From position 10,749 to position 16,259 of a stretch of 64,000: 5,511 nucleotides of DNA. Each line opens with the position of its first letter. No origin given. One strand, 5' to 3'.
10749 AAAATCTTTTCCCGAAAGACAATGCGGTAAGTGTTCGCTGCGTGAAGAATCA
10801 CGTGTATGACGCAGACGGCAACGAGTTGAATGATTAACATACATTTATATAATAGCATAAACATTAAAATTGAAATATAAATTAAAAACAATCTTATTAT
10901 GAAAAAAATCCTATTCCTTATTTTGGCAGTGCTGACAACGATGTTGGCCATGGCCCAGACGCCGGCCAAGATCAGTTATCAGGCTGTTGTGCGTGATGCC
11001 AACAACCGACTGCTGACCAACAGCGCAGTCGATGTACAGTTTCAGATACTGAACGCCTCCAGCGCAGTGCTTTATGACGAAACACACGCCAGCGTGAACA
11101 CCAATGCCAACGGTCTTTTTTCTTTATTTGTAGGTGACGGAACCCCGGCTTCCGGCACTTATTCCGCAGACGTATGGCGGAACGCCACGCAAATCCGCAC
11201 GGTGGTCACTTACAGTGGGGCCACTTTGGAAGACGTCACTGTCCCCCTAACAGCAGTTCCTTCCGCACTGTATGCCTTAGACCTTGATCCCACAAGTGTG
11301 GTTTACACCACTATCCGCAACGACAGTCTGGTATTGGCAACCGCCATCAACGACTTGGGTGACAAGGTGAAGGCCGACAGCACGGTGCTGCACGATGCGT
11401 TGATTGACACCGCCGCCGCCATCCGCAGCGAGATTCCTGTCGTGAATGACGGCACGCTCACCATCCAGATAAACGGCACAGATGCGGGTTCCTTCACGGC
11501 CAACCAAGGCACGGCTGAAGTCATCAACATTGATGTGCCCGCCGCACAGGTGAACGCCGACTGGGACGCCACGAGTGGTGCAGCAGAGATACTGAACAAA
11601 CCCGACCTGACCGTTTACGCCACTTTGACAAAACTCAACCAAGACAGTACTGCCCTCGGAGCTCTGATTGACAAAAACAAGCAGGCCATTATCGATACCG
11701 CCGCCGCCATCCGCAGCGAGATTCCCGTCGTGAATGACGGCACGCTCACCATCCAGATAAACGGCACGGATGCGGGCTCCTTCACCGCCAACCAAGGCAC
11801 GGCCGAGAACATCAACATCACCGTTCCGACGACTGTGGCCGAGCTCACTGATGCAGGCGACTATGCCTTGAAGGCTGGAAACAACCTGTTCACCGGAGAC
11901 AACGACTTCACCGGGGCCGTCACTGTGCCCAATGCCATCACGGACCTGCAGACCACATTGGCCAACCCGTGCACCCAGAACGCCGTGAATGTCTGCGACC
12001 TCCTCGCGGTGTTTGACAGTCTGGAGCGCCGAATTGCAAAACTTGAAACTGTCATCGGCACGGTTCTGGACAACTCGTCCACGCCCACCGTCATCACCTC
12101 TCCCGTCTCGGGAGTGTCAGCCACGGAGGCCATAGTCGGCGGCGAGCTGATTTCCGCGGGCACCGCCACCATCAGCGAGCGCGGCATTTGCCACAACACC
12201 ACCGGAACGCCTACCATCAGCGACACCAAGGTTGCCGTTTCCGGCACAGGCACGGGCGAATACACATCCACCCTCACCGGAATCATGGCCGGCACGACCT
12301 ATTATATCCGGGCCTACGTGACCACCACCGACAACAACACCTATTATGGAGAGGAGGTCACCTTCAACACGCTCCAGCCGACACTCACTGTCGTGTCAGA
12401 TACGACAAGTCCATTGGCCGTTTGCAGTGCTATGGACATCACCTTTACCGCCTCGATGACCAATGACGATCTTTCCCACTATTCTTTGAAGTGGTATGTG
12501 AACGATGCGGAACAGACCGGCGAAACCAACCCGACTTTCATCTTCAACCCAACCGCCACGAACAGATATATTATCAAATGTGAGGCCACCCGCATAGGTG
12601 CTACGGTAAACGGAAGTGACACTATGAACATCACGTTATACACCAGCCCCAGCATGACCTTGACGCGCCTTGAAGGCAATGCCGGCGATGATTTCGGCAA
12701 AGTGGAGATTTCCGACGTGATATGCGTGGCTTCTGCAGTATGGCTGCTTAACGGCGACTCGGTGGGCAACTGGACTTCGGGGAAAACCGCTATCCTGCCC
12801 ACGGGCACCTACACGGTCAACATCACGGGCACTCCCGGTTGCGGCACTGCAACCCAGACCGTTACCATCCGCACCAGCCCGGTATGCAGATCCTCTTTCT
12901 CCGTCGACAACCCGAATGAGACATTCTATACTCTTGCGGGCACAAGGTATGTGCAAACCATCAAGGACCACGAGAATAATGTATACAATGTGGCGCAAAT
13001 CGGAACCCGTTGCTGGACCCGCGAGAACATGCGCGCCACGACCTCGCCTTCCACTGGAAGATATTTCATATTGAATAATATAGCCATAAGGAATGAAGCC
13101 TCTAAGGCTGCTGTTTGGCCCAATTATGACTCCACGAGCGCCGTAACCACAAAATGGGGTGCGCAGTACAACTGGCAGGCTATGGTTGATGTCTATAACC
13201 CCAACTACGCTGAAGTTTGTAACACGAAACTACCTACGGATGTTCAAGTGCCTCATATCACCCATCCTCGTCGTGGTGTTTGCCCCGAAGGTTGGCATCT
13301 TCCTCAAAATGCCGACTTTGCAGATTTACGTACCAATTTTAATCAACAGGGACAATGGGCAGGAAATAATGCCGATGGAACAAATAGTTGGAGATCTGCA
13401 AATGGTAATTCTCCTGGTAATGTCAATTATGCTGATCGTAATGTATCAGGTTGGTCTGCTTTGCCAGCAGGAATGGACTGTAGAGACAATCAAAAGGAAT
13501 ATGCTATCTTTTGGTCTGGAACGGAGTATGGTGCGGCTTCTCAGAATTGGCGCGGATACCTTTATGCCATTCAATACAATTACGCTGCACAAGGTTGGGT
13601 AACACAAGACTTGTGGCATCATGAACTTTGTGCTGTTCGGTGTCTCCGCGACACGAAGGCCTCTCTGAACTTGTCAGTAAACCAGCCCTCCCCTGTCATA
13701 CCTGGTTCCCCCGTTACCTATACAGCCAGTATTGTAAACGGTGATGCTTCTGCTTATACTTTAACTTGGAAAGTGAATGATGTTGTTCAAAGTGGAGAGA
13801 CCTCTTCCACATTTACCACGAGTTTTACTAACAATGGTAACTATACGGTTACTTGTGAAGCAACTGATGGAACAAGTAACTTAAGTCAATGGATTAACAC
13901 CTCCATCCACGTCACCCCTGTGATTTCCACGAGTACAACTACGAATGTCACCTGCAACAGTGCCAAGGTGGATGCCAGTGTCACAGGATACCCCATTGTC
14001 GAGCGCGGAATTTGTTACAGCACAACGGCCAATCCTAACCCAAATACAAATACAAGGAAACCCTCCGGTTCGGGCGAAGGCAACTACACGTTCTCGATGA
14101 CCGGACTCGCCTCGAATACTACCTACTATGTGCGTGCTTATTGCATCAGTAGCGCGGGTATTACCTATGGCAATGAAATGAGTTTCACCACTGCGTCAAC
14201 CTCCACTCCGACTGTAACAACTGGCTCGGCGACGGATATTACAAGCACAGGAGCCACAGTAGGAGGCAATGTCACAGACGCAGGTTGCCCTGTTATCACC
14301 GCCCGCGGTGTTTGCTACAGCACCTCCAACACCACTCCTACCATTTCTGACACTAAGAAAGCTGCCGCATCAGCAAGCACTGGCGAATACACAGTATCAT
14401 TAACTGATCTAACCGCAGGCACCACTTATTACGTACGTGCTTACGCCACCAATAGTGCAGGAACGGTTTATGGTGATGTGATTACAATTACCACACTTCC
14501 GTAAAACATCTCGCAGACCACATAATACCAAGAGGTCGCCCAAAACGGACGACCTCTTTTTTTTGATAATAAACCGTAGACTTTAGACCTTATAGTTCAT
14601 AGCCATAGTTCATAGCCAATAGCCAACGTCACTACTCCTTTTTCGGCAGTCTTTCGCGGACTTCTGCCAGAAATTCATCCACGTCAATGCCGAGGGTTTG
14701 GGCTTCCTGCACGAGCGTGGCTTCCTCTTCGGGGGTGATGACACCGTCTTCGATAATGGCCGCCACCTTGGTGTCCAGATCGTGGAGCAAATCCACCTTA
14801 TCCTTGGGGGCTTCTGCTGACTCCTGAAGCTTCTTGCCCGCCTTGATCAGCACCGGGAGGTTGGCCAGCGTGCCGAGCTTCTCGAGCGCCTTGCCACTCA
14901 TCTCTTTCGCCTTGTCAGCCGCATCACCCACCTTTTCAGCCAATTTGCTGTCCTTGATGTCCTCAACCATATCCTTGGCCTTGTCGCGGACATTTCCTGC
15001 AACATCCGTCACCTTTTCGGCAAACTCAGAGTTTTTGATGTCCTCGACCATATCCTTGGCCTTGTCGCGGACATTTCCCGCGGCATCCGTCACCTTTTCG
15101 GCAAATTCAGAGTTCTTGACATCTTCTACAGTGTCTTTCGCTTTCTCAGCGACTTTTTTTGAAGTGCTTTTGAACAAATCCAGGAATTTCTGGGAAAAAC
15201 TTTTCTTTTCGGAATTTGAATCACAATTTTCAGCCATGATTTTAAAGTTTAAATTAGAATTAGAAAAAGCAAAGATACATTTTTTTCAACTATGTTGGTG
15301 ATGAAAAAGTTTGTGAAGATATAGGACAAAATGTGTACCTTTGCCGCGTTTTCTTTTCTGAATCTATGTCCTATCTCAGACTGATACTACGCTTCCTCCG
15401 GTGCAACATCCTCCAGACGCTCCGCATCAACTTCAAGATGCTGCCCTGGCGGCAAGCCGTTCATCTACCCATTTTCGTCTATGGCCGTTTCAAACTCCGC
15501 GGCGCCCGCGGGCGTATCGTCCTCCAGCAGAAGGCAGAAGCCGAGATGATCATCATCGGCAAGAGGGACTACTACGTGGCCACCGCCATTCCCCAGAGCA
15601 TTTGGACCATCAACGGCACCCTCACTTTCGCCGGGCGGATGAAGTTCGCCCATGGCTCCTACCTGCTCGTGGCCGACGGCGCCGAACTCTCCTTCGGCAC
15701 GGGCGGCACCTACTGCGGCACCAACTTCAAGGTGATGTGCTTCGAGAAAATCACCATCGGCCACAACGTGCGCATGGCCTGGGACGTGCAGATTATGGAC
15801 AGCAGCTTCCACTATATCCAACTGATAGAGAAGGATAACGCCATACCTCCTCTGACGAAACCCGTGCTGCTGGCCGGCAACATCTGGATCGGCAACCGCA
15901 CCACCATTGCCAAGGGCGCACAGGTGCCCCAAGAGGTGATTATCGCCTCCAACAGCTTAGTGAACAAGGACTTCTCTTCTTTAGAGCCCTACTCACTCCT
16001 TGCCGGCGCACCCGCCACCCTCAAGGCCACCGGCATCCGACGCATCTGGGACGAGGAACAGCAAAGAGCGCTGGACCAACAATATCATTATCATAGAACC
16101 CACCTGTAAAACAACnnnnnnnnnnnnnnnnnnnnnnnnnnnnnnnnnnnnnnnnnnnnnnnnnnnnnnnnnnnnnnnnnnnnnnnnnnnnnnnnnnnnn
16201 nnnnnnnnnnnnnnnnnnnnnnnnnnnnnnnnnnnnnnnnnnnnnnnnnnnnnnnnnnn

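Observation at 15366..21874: Orphan nucleotide-sugar tailoring cassette with three tandem ATP-grasp amidoligase paralogs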

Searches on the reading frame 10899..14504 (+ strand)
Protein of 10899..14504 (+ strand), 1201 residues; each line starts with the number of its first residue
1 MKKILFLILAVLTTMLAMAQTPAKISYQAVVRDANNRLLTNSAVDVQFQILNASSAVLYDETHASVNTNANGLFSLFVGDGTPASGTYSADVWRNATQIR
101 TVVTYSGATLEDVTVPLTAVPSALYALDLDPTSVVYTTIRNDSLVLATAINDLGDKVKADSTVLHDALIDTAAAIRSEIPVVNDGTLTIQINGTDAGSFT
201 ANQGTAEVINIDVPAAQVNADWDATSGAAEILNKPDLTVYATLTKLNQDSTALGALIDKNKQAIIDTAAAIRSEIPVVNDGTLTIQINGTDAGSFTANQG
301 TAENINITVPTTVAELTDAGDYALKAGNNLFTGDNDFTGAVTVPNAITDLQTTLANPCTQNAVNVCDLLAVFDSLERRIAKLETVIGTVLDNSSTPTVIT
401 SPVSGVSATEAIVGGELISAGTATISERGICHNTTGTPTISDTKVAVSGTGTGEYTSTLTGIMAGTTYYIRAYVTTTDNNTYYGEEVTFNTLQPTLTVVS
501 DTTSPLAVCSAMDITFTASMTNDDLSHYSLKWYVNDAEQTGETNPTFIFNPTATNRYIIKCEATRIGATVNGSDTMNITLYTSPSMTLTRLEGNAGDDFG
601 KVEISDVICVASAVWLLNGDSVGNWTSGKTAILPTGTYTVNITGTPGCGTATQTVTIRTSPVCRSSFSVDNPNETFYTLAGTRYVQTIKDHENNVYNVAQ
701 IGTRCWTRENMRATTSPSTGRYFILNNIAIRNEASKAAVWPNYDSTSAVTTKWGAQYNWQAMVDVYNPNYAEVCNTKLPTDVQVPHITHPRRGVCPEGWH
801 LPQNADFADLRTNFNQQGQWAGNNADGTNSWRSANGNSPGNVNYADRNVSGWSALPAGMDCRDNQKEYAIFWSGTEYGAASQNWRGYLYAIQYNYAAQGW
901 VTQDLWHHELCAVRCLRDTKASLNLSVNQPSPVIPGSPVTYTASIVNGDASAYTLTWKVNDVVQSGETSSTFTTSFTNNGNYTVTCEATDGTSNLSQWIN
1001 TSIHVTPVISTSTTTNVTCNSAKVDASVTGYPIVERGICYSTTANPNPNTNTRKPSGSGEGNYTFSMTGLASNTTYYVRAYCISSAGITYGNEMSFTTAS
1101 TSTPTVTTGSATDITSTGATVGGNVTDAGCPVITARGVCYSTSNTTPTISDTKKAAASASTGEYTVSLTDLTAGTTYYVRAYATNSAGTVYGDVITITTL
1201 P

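Call 7: search_protein_families(library=pfam, proteins=[window:10899-14504:+])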
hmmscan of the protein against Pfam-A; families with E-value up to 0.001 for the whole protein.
window:10899-14504:+ (1201 aa): 5 families
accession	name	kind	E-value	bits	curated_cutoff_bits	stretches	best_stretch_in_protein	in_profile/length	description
PF09603.15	Fib_succ_major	-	4.3e-15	56.9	33.9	1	700-917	2-187/187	Fibrobacter succinogenes major domain (Fib_succ_major)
PF00801.26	PKD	-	4.3e-08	33.5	23.5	1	923-1001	2-78/80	PKD domain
PF18911.6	PKD_4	-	5e-05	23.7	27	0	929-993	10-73/85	PKD domain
PF16974.11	NAR2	-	5e-05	23.3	26.6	0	1156-1192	85-123/142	High-affinity nitrate transporter accessory, Ig-like domain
PF00041.27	fn3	-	0.00053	20.6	25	0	1142-1189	38-74/84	Fibronectin type III domain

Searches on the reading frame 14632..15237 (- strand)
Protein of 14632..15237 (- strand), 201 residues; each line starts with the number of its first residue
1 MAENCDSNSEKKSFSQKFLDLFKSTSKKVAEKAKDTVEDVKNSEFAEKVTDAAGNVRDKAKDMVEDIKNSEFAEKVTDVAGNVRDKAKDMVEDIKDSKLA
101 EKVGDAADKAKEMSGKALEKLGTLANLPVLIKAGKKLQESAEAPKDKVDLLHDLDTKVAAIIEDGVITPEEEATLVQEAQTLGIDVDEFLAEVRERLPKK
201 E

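Call 4: search_protein_families(library=pfam, proteins=[window:14632-15237:-])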
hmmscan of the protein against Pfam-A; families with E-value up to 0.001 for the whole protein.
window:14632-15237:- (201 aa): 1 family
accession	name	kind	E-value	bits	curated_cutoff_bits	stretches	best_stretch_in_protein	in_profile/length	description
PF04691.17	ApoC-I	-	6.2e-10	39.2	28.3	0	72-103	11-42/61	Apolipoprotein C-I (ApoC-1)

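Call 6: search_protein_families(library=ncbifam, proteins=[window:14632-15237:-], max_evalue=0.01)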
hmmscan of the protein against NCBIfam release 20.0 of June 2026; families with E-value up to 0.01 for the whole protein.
window:14632-15237:- (201 aa): 1 family
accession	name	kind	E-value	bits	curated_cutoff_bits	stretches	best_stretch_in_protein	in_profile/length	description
NF041670.1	GvpQ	equivalog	1.1e-05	25.7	100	1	11-96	1-85/137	gas vesicle protein GvpQ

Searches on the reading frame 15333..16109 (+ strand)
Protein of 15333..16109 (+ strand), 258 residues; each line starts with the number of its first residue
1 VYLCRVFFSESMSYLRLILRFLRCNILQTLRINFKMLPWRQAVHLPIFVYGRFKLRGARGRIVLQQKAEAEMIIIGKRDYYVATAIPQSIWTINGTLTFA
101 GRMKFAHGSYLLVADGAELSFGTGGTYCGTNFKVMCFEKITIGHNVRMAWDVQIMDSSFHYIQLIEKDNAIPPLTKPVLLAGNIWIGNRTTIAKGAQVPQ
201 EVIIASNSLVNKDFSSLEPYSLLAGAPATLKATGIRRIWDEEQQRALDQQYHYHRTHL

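Call 4: search_protein_families(library=pfam, proteins=[window:15333-16109:+])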
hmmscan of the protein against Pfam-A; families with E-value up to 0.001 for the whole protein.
window:15333-16109:+ (258 aa): 0 families

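Call 6: search_protein_families(library=ncbifam, proteins=[window:15333-16109:+], max_evalue=0.01)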
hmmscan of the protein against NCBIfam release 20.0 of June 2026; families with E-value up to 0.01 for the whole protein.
window:15333-16109:+ (258 aa): 18 families
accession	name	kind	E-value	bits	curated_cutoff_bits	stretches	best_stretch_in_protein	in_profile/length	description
NF007499.0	PRK10092.1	equivalog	1e-09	38.4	314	1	137-229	91-178/183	maltose O-acetyltransferase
NF007240.0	PRK09677.1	equivalog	1.6e-09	37.6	243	1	130-230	76-180/192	putative lipopolysaccharide biosynthesis O-acetyl transferase WbbJ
NF007797.0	PRK10502.1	subfamily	1.2e-06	28.3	192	1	126-231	79-176/183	WcaF family extracellular polysaccharide biosynthesis acetyltransferase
NF007076.0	PRK09527.1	equivalog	1.5e-06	27.7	347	1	126-243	82-190/203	galactoside O-acetyltransferase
NF000311.1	Vat_ABCDEFH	equivalog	2.1e-06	27.5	300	1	173-230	106-160/201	Vat family streptogramin A O-acetyltransferase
NF033468.1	stregram_VatI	exception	2.4e-06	27.5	415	1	178-230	113-162/208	streptogramin A O-acetyltransferase Vat(I)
TIGR03308.1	phn_thr-fam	hypoth_equivalog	2.5e-06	27.5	201.65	1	175-247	106-171/204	phosphonate metabolim protein, transferase hexapeptide repeat family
NF000490.1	chloram_CatB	equivalog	3.6e-06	26.4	350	1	179-247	112-174/210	type B chloramphenicol O-acetyltransferase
NF058585.1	HptprglPActTf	PfamEq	5.1e-05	22.9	300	1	134-230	72-156/172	heptaprenylglyceryl phosphate O-acetyltransferase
NF000097.1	stregram_VatC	exception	0.0001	22.3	425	1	181-230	122-168/212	streptogramin A O-acetyltransferase Vat(C)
NF000111.1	stregram_VatD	exception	0.00011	22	400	1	173-229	109-162/209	streptogramin A O-acetyltransferase Vat(D)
NF000101.1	stregram_VatA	exception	0.00013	21.7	450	1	173-229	114-167/219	streptogramin A O-acetyltransferase Vat(A)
TIGR03532.1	DapD_Ac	equivalog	0.00017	21.3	231.75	1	172-230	155-210/231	2,3,4,5-tetrahydropyridine-2,6-dicarboxylate N-acetyltransferase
NF000020.1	stregram_VatE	exception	0.00032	20.4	450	1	173-231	111-166/214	streptogramin A O-acetyltransferase Vat(E)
NF000504.1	stregram_VatH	exception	0.00042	20.3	475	1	171-229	111-166/216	streptogramin A O-acetyltransferase Vat(H)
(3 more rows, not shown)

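Call 91: search_solved_structures(query=window:15366-16109:+, max_evalue=0.1, show_alignments=1)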
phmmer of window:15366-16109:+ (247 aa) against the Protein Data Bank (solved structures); distinct sequences matched with E-value up to 0.1: 26.
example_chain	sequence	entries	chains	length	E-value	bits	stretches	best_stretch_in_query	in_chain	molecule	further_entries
2wlc_A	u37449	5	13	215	3.1e-10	43.3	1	127-224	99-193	POLYSIALIC ACID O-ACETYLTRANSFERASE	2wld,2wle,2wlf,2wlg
3jqy_B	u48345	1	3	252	2.2e-07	33.9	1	103-222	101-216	Polysialic acid O-acetyltransferase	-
1ocx_A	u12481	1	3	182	4.4e-07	32.9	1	127-204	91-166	MALTOSE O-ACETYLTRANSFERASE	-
6ag8_C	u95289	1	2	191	4.4e-07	32.9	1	127-204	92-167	Maltose O-acetyltransferase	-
3ect_A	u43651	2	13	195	5e-07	32.8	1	115-219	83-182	Hexapeptide-repeat containing-acetyltransferase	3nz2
3srt_A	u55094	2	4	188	1.5e-06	31.2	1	127-216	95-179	Maltose O-acetyltransferase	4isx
1kqa_A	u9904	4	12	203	2.3e-05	27.3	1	110-218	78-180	GALACTOSIDE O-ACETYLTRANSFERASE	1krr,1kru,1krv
6mfk_A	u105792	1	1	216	0.0001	25.2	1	138-219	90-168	Chloramphenicol acetyltransferase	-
2ic7_A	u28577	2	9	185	0.00011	25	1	140-205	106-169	Maltose transacetylase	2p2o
3hjj_A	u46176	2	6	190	0.00014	24.7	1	120-205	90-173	Maltose O-acetyltransferase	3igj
8j40_A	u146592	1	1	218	0.00019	24.3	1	168-231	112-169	CatB8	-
4egg_A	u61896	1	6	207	0.00042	23.2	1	114-226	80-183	Putative acetyltransferase SACOL2570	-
4dcl_A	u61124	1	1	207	0.00042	23.2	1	114-226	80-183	Putative acetyltransferase SACOL2570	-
3ftt_A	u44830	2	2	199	0.0011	21.9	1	114-218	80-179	Putative acetyltransferase SACOL2570 | Galactoside O-acetyltransferase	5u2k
3v4e_A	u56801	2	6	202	0.0011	21.8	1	114-218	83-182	Galactoside O-acetyltransferase | Putative acetyltransferase SACOL2570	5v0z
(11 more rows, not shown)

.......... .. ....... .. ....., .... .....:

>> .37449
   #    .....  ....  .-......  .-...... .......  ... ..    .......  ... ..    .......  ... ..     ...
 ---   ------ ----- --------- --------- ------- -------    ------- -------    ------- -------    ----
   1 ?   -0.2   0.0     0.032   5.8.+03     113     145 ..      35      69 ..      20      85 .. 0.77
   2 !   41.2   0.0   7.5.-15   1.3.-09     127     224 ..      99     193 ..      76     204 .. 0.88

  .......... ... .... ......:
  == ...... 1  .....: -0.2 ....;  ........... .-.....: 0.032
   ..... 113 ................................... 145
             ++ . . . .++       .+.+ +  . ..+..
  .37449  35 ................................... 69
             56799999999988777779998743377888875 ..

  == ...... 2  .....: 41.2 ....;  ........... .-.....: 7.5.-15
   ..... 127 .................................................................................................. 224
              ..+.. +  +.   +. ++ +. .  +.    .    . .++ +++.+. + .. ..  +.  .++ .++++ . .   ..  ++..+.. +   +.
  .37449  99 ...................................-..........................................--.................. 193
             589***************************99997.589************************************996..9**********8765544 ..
